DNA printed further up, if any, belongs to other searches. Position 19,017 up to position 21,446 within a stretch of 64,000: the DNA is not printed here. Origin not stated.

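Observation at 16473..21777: Type III R-M operon with an extended Mod and a divergent XRE regulator that has AGTACT-core palindromes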

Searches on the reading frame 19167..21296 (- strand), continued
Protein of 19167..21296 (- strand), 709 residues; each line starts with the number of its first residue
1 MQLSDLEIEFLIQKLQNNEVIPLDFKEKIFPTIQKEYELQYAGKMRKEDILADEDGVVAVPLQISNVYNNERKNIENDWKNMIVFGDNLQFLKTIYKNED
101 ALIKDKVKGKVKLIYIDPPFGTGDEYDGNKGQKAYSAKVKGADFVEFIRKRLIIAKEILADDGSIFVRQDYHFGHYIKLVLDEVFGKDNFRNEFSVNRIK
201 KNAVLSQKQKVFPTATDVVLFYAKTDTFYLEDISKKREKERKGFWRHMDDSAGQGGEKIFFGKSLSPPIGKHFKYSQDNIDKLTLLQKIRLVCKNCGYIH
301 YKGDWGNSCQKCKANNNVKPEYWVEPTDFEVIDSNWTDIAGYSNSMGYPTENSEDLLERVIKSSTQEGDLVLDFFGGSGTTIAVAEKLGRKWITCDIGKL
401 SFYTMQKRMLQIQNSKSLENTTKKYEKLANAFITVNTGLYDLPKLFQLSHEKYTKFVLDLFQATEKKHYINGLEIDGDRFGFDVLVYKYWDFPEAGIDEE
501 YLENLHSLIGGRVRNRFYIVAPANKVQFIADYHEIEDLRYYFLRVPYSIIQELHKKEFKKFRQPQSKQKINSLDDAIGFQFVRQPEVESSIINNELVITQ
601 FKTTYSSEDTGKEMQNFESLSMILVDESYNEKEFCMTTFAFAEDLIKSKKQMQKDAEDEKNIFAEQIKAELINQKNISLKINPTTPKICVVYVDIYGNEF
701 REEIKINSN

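Call 13: find_related_loci(query=A1, collection=genome_contigs, flank=8000)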
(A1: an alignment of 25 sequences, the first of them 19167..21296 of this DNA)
Query A1 (709 aa) in genome_contigs; peptide patterns used: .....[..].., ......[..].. (x = any residue, [..] = any of these).
399 stretches matched a pattern; 300 encode a relative of the query (tblastn E <= 1e-3); the best 80 are kept; 80 distinct loci.
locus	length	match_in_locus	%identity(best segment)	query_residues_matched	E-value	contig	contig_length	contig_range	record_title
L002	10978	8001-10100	59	1-708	0e+0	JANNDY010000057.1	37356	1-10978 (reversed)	MAG: Emticicia sp. isolate OTE_75_metabat_50 OTE_75_k141_3180389, whole genome shotgun sequence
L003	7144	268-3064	54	3-707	0e+0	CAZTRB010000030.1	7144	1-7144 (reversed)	MAG TPA_asm: uncultured Muribaculaceae bacterium isolate binchicken_co45_761 genome assembly, contig: NODE_20446_length_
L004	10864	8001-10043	54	3-706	0e+0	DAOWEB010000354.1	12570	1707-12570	MAG TPA_asm: Spirochaetaceae bacterium isolate CSMAG_1928 CSMAG_1928_k141_1448395_length_12570_cov_9.1155, whole genome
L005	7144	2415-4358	54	1-708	0e+0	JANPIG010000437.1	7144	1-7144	MAG: Cytophagales bacterium isolate VAR_62_concoct_193 VAR_62_k141_416121, whole genome shotgun sequence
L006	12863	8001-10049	54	3-702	0e+0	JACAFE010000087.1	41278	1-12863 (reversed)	MAG: Nitrospirae bacterium isolate L.E.N.5_1 k119_1289973, whole genome shotgun sequence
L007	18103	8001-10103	54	3-706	0e+0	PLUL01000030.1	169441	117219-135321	MAG: Bacteroidetes bacterium isolate palsa_971 73.20120700_P3D.99_contig_1752, whole genome shotgun sequence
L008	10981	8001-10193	53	3-707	0e+0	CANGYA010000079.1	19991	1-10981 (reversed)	MAG: Cytophagales bacterium isolate RE-15aug16-245 genome assembly, contig: RE-15aug16-C3341, whole genome shotgun seque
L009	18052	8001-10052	52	1-705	0e+0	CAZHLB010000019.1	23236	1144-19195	MAG TPA_asm: uncultured Saprospiraceae bacterium isolate binchicken_co248_181 genome assembly, contig: NODE_2150_length_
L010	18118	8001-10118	52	1-706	0e+0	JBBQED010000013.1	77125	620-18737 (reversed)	MAG: Bacteroidia bacterium isolate Co_metawrap_1125 Cmw_1125_k141_29257298_length_77125_cov_13.8505, whole genome shotgu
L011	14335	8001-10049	50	2-705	0e+0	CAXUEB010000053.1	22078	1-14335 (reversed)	MAG TPA_asm: uncultured Spirosoma sp. isolate public_SRR14722176_metawrap_bin.9 genome assembly, contig: public_SRR14722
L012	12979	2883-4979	54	2-706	0e+0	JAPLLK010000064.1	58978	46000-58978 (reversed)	MAG: Nitrospirae bacterium isolate LacPavin_0920_WC70_MAG_43_14 LacPavin_0920_WC70_scaffold_719211, whole genome shotgun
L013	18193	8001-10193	49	1-706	0e+0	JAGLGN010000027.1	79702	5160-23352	MAG: bacterium isolate RS_10_39 ROV157_10.bin.39.fa_27, whole genome shotgun sequence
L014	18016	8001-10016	51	7-706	0e+0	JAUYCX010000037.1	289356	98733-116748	MAG: Candidatus Omnitrophota bacterium isolate C20_maxbin.112_sub C20_k141_141171, whole genome shotgun sequence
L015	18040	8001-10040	50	2-705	0e+0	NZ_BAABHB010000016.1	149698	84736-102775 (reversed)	Nibrella viscosa strain JCM 17925 sequence16, whole genome shotgun sequence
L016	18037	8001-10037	50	2-702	0e+0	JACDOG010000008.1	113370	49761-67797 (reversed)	MAG: Thermoanaerobacteraceae bacterium isolate GB_MAG15_131 c_000000000160, whole genome shotgun sequence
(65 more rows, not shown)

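Call 39: predict_structure(alignment_id=A1)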
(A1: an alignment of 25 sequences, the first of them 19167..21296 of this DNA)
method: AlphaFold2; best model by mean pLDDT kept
length: 709 residues; sequences in the alignment: 25
mean_pLDDT: 76.1   pTM: 0.70
mean pLDDT of the five models: 76.1, 74.4, 72.9, 71.7, 71.2
residues with pLDDT >= 90: 120; 70-90: 381; 50-70: 138; < 50: 70
segments of 3 or more residues with pLDDT < 50: 33-43, 121-140, 345-350, 556-580, 656-659
pLDDT, mean of each block of 10 residues (from residue 1): 83 84 66 47 63 66 77 63 85 89 90 80 38 35 69 92 87 67 87 73 54 69 86 73 86 80 88 89 90 91 85 86 84 75 51 80 93 84 93 81 83 87 87 79 62 78 85 88 84 74 90 88 78 87 71 49 43 42 72 87 64 74 88 84 67 51 68 82 87 80 76
secondary structure, 60 per line:
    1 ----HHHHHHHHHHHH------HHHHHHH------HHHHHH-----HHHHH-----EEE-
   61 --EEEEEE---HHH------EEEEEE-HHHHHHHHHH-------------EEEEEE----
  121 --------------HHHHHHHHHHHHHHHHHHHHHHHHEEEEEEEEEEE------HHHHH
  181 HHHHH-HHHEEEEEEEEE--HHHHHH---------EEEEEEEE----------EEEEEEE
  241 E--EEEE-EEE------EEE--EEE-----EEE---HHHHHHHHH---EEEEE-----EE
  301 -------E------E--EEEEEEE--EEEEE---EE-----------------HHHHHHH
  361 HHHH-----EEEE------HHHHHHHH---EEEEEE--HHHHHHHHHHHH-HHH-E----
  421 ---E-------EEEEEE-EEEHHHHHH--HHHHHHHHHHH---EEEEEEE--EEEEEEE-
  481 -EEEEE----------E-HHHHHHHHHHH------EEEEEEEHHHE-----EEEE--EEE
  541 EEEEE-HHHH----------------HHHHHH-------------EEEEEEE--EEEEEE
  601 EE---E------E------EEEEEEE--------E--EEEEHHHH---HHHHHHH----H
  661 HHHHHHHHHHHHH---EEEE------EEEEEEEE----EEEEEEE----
elements in order (helices of 4 or more, strands of 3 or more residues): H5-16 H23-29 H36-41 H47-51 E57-59 E63-68 E81-86 H88-97 E111-116 H135-158 E159-169 H176-185 E190-198 H201-206 E216-223 E234-241 E244-247 E249-251 E258-260 E263-265 E271-273 H277-285 E289-293 E318-324 E327-331 H354-364 E370-373 H380-387 E391-396 H399-410 E432-437 E439-441 H442-447 H450-460 E464-470 E473-479 E482-486 H499-509 E516-522 E532-535 E538-545 H547-550 H567-572 E586-592 E595-602 E620-626 E638-641 H642-645 H649-655 H660-673 E677-680 E687-694 E699-705

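Call 41: fold_search(model_id=the predicted structure, library=pdb)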
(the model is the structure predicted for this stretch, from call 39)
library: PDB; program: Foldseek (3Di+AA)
matches with E <= 10: 1510; with E <= 0.001: 52
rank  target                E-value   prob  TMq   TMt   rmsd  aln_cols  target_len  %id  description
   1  6k0w_A                7.2e-19  1.00  0.30  0.39  20.0       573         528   17  DNA methyltransferase in complex with sinefungin (released 2019-12-11)
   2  6k0w_B                3.7e-17  1.00  0.32  0.44  17.1       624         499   17  DNA methyltransferase in complex with sinefungin (released 2019-12-11)
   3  4zcf_B                4.1e-17  1.00  0.32  0.37  14.3       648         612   17  Structural basis of asymmetric DNA methylation and ATP-triggered long-range diffusion by EcoP15I (released 2015-07-29)
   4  4zcf_A                5.8e-17  1.00  0.36  0.41  15.7       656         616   16  Structural basis of asymmetric DNA methylation and ATP-triggered long-range diffusion by EcoP15I (released 2015-07-29)
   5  7dsu_B                5.9e-15  1.00  0.31  0.49  12.2       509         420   17  Structure of Mod subunit of the Type III restriction-modification enzyme Mbo45V (released 2022-01-05)
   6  7dsu_A                7.4e-15  1.00  0.31  0.50  11.3       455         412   16  Structure of Mod subunit of the Type III restriction-modification enzyme Mbo45V (released 2022-01-05)
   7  6k0w_D                1.4e-14  1.00  0.30  0.47  16.1       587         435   18  DNA methyltransferase in complex with sinefungin (released 2019-12-11)
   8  6k0w_C                3.3e-14  1.00  0.27  0.42  18.7       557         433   16  DNA methyltransferase in complex with sinefungin (released 2019-12-11)
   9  1g60_A                1.3e-12  1.00  0.23  0.64  10.4       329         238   19  Crystal Structure of Methyltransferase MboIIa (Moraxella bovis) (released 2002-05-01)
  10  8s9o_A                7.4e-12  1.00  0.23  0.66  11.4       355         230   16  DNA cytosine-N4 methyltransferase (residues 61-324) from the Bdelloid rotifer Adineta vaga - P1 crystal form (released 2023-08-02)
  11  8s9m                  9.9e-12  1.00  0.25  0.67  10.2       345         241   16  DNA cytosine-N4 methyltransferase (residues 79-324) from the Bdelloid rotifer Adineta vaga (released 2023-08-02)
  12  6pbd_B                1.3e-11  1.00  0.23  0.47   9.5       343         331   18  DNA N6-Adenine Methyltransferase CcrM In Complex with Double-Stranded DNA Oligonucleotide Containing Its Recognition S (released 2019-10-23)
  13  6pbd_A                1.9e-11  1.00  0.22  0.42  15.1       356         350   18  DNA N6-Adenine Methyltransferase CcrM In Complex with Double-Stranded DNA Oligonucleotide Containing Its Recognition S (released 2019-10-23)
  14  8s9o_B                2.0e-11  1.00  0.23  0.68  11.3       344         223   15  DNA cytosine-N4 methyltransferase (residues 61-324) from the Bdelloid rotifer Adineta vaga - P1 crystal form (released 2023-08-02)
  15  1g60_B                3.9e-11  1.00  0.23  0.67   9.3       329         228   19  Crystal Structure of Methyltransferase MboIIa (Moraxella bovis) (released 2002-05-01)
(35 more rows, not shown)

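Call 42: search_solved_structures(query=A1, max_evalue=0.01, show_alignments=3)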
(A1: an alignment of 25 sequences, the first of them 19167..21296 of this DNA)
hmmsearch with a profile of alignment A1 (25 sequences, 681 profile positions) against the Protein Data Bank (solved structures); distinct sequences matched with E-value up to 0.01: 15.
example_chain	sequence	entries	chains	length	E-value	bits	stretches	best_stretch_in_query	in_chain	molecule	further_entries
6k0w_B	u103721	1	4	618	1.6e-29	106.3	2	144-387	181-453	Adenine specific DNA methyltransferase (Mod)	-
4zcf_A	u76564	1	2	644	1e-24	90.4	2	144-368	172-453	Restriction endonuclease EcoP15I, modification subunit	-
7dsu_A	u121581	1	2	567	1.8e-20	76.4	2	79-222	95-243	Mbo45V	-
1g60_A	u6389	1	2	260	5e-18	68.4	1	320-378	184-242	Adenine-specific Methyltransferase MboIIA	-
6pbd_A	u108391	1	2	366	1.3e-16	63.6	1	319-375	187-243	Modification methylase CcrMI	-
5hek_A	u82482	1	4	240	1.6e-12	50.1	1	323-390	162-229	Adenine specific DNA methyltransferase (DpnA)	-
5hfj_A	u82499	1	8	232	2.1e-12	49.8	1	323-390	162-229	Adenine specific DNA methyltransferase (DpnA)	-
9c3u_A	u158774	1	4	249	1.3e-11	47.2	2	324-378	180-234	Methyltransferase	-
8urk_A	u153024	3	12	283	2.1e-11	46.5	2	324-378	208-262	Methyltransferase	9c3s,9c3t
1eg2_A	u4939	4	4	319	4.1e-10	42.2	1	325-405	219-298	MODIFICATION METHYLASE RSRI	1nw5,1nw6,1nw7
1nw8_A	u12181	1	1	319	4.1e-10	42.2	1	296-405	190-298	MODIFICATION METHYLASE RSRI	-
1boo_A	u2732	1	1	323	3.6e-07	32.5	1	328-376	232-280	PROTEIN (N-4 CYTOSINE-SPECIFIC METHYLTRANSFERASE PVU II)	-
2zie_A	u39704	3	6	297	5e-07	32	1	306-375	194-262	Putative modification methylase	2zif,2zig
8s9m_A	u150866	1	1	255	7.4e-07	31.4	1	330-380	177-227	DNA cytosine-N4 methyltransferase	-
8s9n_A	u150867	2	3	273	8.5e-07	31.2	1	330-380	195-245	DNA cytosine-N4 methyltransferase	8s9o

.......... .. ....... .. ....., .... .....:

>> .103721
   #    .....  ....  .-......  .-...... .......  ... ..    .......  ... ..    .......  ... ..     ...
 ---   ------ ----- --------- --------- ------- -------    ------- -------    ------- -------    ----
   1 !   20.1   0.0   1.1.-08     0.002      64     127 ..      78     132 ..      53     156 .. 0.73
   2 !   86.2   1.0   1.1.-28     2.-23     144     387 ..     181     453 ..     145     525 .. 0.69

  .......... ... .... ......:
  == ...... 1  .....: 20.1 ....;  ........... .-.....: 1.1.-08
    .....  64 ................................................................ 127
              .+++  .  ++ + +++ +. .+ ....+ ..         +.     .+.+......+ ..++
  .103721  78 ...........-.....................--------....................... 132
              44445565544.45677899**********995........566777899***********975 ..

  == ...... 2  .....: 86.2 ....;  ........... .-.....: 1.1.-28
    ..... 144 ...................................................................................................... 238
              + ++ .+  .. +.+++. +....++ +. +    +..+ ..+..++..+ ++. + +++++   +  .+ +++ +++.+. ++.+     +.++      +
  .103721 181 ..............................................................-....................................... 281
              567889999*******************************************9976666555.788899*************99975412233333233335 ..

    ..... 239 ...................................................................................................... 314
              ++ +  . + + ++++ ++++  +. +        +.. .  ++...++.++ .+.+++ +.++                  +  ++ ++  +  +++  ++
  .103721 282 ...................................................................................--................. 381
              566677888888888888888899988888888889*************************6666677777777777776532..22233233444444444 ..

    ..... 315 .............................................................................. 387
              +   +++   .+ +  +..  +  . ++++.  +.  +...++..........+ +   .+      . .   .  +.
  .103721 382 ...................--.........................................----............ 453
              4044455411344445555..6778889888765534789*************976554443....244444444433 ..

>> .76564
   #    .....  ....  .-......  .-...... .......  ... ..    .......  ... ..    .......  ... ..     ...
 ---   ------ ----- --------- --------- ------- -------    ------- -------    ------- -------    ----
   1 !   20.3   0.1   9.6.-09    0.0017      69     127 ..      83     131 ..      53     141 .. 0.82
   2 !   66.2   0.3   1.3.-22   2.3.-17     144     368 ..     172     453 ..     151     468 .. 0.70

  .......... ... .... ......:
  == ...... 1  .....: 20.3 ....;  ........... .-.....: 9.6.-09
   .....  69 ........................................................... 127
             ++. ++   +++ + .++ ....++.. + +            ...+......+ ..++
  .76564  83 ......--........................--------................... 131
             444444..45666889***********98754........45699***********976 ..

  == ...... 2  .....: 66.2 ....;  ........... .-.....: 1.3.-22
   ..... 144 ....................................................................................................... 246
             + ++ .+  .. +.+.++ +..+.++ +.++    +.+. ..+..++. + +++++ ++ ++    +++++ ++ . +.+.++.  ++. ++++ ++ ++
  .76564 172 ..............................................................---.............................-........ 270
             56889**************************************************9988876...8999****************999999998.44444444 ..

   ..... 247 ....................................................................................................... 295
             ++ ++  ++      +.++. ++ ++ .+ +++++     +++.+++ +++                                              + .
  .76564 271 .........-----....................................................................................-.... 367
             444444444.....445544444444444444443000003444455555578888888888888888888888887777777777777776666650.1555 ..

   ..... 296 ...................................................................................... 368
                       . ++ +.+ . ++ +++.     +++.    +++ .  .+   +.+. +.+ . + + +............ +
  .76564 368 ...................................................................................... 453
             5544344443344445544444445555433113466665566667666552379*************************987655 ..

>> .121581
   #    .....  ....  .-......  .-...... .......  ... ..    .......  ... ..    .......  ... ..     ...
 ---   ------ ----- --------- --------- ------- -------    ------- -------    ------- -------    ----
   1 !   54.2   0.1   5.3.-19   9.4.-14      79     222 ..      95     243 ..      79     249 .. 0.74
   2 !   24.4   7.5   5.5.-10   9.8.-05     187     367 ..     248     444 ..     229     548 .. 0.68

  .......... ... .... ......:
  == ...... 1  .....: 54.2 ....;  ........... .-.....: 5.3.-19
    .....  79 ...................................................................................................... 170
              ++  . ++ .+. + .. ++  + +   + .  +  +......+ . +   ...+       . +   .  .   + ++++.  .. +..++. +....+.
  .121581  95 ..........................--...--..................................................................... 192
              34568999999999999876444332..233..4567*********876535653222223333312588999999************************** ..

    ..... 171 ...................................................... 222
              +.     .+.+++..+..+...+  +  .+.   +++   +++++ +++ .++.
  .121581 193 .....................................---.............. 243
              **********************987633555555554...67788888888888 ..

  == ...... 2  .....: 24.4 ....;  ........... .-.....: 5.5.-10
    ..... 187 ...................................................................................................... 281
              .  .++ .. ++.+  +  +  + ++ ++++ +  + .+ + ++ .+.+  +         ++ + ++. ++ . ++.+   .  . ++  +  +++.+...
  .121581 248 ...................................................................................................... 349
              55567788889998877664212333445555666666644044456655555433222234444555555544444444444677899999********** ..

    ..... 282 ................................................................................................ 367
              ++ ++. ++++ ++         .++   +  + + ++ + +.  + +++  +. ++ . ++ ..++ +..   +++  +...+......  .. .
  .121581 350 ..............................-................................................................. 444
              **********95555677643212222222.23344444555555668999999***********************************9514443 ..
